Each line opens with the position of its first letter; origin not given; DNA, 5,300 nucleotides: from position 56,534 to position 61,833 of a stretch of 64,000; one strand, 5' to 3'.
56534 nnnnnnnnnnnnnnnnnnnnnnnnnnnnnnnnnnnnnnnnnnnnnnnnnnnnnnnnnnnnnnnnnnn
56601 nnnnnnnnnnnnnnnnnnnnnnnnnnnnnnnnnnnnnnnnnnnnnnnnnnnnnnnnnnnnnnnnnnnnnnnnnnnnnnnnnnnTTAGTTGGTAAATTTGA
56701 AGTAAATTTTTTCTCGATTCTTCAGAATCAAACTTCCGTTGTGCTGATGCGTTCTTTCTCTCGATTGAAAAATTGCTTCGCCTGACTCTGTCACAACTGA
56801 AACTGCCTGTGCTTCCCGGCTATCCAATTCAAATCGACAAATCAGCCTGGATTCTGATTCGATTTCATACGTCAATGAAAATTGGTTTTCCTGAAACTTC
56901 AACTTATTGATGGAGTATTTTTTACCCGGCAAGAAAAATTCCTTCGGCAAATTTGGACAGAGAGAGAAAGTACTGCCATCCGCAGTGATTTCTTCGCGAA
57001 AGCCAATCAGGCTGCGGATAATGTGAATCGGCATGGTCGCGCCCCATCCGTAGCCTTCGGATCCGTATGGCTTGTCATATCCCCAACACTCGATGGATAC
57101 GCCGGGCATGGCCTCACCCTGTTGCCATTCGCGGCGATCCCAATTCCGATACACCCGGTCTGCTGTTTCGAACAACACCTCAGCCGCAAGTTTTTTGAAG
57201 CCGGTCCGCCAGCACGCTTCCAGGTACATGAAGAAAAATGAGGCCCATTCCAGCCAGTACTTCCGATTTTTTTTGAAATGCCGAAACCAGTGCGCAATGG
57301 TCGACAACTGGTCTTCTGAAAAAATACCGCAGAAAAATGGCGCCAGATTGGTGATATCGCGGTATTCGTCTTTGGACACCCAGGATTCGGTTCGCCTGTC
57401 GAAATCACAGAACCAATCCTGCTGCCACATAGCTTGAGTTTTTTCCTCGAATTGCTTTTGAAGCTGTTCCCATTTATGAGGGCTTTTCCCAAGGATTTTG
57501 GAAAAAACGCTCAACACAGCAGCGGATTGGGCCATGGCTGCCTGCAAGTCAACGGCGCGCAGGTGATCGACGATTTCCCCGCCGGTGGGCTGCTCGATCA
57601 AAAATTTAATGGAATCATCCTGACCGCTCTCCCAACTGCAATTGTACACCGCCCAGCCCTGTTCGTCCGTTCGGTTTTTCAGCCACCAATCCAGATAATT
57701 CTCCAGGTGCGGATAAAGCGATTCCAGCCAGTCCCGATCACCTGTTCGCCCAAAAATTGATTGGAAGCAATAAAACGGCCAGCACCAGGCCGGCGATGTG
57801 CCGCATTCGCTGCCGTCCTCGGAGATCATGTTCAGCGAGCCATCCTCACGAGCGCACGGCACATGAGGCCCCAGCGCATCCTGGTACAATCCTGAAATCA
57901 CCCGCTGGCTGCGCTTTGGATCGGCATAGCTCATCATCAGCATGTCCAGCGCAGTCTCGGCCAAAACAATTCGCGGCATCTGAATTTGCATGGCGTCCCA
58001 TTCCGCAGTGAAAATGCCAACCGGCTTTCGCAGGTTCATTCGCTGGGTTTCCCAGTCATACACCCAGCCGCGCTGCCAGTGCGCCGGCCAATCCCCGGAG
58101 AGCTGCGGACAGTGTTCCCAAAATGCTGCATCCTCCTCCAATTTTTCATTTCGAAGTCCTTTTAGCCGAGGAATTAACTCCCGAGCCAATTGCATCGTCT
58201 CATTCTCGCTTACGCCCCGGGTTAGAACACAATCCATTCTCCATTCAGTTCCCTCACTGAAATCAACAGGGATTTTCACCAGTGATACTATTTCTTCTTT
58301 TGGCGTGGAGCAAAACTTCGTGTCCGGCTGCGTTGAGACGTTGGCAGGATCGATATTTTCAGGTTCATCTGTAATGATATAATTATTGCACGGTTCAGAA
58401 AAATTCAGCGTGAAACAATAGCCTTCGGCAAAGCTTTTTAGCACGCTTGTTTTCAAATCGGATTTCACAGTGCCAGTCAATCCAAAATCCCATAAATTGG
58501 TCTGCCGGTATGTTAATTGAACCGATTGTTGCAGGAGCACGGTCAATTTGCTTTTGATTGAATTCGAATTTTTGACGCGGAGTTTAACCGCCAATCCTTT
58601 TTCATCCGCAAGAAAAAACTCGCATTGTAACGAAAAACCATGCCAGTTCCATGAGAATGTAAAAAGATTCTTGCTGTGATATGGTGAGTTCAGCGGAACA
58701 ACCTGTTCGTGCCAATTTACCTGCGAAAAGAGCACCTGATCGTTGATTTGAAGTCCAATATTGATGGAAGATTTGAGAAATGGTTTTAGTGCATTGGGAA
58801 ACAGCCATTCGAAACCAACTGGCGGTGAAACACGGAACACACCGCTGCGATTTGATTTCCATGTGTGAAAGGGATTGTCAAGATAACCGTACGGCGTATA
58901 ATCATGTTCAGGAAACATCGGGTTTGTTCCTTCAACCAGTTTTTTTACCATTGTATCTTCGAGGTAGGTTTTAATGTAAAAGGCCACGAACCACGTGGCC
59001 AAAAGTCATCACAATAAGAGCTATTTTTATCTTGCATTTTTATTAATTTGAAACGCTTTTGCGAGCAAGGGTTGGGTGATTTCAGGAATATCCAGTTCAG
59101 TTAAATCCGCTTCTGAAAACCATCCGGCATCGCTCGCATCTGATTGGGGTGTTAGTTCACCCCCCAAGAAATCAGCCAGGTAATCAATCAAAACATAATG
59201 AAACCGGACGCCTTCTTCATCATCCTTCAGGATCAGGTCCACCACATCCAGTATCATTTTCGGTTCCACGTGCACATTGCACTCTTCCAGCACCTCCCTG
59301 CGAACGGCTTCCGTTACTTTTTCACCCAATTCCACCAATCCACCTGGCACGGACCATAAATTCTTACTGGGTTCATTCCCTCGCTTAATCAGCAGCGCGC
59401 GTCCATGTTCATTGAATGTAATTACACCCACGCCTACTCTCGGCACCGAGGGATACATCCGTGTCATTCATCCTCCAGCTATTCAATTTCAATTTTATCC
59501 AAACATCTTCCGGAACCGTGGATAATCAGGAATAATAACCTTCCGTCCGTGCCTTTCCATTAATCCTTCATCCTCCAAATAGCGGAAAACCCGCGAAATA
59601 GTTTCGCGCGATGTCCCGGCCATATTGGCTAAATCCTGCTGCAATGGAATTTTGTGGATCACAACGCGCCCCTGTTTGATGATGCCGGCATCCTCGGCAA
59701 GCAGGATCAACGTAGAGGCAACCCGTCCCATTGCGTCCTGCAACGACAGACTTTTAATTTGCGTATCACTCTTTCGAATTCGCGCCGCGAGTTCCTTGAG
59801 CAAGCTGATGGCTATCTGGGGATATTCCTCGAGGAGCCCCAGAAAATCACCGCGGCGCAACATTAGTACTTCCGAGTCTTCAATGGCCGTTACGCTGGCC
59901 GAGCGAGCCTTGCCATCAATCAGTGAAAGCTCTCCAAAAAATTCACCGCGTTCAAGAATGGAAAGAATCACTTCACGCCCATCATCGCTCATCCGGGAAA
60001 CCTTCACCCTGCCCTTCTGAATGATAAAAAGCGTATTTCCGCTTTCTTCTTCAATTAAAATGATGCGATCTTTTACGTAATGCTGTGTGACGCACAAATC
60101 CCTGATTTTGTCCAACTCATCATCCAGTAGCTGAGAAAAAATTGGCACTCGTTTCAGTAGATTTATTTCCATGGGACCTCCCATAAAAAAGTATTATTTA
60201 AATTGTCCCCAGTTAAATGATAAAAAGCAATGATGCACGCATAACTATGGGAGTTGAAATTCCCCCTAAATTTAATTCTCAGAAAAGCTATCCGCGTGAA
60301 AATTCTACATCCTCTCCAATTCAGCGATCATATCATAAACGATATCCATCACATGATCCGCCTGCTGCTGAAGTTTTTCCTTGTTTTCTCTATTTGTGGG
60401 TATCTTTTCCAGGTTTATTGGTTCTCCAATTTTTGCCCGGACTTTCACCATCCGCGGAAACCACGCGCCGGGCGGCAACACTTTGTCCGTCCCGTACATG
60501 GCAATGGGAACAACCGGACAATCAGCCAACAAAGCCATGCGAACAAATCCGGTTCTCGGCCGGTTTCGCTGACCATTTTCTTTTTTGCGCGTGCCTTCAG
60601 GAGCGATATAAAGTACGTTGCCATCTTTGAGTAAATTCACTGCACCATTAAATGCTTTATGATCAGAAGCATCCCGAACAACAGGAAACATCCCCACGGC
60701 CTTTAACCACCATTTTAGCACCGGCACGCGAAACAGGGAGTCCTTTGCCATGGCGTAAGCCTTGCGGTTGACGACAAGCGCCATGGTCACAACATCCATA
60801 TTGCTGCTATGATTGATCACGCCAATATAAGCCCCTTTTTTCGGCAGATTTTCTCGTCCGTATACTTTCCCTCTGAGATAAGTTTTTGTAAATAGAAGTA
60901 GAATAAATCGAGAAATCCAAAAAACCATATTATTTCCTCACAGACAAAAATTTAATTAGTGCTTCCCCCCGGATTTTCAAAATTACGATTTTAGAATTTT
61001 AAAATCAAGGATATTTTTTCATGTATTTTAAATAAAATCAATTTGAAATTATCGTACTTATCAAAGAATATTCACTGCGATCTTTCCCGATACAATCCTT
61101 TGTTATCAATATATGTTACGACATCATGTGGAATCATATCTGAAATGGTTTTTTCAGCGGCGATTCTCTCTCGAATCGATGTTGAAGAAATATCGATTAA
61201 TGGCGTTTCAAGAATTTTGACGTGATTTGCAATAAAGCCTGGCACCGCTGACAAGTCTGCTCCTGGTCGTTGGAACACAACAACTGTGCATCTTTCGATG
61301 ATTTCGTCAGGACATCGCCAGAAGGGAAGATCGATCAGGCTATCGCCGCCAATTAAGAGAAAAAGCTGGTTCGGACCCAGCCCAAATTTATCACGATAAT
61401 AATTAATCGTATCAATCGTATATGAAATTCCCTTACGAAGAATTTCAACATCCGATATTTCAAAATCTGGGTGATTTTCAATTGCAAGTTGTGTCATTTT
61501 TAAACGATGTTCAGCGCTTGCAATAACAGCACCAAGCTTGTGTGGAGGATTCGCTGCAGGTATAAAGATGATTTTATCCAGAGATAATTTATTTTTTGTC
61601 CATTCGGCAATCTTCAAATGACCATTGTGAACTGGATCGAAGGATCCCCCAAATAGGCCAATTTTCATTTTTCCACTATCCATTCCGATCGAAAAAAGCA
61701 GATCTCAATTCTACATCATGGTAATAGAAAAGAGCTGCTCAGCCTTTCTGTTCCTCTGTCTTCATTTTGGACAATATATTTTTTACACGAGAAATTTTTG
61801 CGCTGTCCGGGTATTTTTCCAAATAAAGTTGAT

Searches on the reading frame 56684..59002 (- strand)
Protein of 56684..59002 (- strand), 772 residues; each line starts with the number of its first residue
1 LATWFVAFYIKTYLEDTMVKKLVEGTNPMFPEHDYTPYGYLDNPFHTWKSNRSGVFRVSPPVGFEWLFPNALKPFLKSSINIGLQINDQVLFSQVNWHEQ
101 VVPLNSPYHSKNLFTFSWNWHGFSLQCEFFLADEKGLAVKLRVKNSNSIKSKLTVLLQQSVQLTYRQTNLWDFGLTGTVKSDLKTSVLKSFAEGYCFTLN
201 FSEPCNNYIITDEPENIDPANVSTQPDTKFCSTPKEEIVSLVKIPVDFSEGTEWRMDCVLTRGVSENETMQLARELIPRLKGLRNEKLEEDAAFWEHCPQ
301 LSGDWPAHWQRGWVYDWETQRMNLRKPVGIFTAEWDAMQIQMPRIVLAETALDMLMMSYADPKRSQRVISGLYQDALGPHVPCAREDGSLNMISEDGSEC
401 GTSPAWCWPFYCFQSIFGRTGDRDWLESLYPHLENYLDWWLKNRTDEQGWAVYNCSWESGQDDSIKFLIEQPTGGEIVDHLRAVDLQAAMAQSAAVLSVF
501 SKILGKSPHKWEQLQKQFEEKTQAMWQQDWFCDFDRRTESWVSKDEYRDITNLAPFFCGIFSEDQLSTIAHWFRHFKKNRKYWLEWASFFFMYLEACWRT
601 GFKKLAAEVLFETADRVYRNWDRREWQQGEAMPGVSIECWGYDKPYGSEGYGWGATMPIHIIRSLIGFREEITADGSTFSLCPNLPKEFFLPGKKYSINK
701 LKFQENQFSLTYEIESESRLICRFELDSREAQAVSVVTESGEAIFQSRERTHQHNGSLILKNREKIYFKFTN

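Call 52: search_protein_families(library=pfam, proteins=[window:56684-59002:-], max_evalue=0.00001)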
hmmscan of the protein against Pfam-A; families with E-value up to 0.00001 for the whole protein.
window:56684-59002:- (772 aa): 1 family
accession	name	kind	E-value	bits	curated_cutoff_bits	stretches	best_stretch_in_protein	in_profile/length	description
PF22422.2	MGH1-like_GH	-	6.7e-15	56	27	1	414-570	75-261/356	Mannosylglycerate hydrolase MGH1-like glycoside hydrolase domain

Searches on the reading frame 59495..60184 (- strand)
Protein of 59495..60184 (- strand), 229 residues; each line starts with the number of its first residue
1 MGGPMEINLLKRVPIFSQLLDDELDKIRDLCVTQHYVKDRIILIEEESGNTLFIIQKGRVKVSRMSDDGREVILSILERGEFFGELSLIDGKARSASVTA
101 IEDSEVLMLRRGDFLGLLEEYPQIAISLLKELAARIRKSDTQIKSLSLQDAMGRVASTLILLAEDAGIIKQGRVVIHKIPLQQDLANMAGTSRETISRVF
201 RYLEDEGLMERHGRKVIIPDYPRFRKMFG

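Call 52: search_protein_families(library=pfam, proteins=[window:59495-60184:-], max_evalue=0.00001)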
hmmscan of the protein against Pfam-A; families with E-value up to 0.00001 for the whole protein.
window:59495-60184:- (229 aa): 3 families
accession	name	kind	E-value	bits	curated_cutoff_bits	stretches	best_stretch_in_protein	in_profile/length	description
PF00027.35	cNMP_binding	-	1.7e-24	86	27.5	1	34-121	2-89/89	Cyclic nucleotide-binding domain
PF13545.12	HTH_Crp_2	-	6.9e-16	58.4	27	1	153-226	1-69/70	Crp-like helix-turn-helix domain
PF00325.26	Crp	-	1.1e-06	28.6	21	1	183-208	6-31/32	Bacterial regulatory proteins, crp family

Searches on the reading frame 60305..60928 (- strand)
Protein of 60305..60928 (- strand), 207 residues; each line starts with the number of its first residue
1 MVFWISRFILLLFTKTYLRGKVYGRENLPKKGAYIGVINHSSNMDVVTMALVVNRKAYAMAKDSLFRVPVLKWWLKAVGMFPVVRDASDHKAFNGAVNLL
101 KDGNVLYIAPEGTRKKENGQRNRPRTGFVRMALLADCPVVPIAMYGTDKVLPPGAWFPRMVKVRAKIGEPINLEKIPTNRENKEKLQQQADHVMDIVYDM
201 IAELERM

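Call 52: search_protein_families(library=pfam, proteins=[window:60305-60928:-], max_evalue=0.00001)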
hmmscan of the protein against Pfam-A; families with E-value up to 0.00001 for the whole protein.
window:60305-60928:- (207 aa): 1 family
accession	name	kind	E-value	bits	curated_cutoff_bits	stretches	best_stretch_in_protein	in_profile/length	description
PF01553.26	Acyltransferase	-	1.5e-30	106.1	23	1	21-144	3-131/132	Acyltransferase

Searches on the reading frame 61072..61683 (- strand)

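Call 57: search_protein_families(library=ncbifam, proteins=[window:61072-61683:-], max_evalue=0.001)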
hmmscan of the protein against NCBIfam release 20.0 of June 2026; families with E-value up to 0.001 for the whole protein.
window:61072-61683:- (203 aa): 16 families
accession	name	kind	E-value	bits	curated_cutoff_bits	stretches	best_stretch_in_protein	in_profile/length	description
NF000840.1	PRK00071.1-3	equivalog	1.3e-60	204.3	150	1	5-200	5-200/201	nicotinate-nucleotide adenylyltransferase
TIGR00482.1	TIGR00482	equivalog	5.2e-54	183.2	112.45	1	10-198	1-194/194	nicotinate (nicotinamide) nucleotide adenylyltransferase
NF000839.0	PRK00071.1-1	equivalog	1.2e-50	172.5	187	2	6-145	6-143/219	nicotinate-nucleotide adenylyltransferase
NF005519.0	PRK07152.1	equivalog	5.9e-50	170.2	315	1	6-200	1-186/361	nicotinate-nucleotide adenylyltransferase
NF000841.0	PRK00071.1-4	equivalog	1.4e-49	168.6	197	1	4-199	5-193/194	nicotinate-nucleotide adenylyltransferase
NF005410.0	PRK06973.1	equivalog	7.1e-35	120.4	214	1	6-156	22-173/243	nicotinate-nucleotide adenylyltransferase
NF000843.0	PRK00071.2-2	equivalog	1.6e-28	99.7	240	1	4-147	10-149/212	nicotinate-nucleotide adenylyltransferase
NF000845.0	PRK00071.2-4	equivalog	1.3e-19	70.4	210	1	5-153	7-151/197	nicotinate-nucleotide adenylyltransferase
NF000842.0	PRK00071.2-1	equivalog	1.2e-18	67.5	167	1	6-200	2-186/191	nicotinate-nucleotide adenylyltransferase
NF000846.0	PRK00071.2-5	equivalog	2.2e-18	66.5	329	1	4-156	17-165/210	nicotinate-nucleotide adenylyltransferase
TIGR00125.1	cyt_tran_rel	domain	2.7e-13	49.9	27.7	1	8-70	1-62/65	adenylyltransferase/cytidyltransferase family protein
NF006479.0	PRK08887.1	equivalog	4.9e-11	42.8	164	1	6-136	2-130/174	nicotinate-nicotinamide nucleotide adenylyltransferase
TIGR01510.1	coaD_prev_kdtB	equivalog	6.7e-10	39.2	103.3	1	9-80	2-68/155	pantetheine-phosphate adenylyltransferase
NF002243.0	PRK01153.1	subfamily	2.2e-08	33.9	127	1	9-71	3-63/175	nicotinamide-nucleotide adenylyltransferase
TIGR01527.1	arch_NMN_Atrans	equivalog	1e-05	25.1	181.2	0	9-70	2-61/167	nicotinamide-nucleotide adenylyltransferase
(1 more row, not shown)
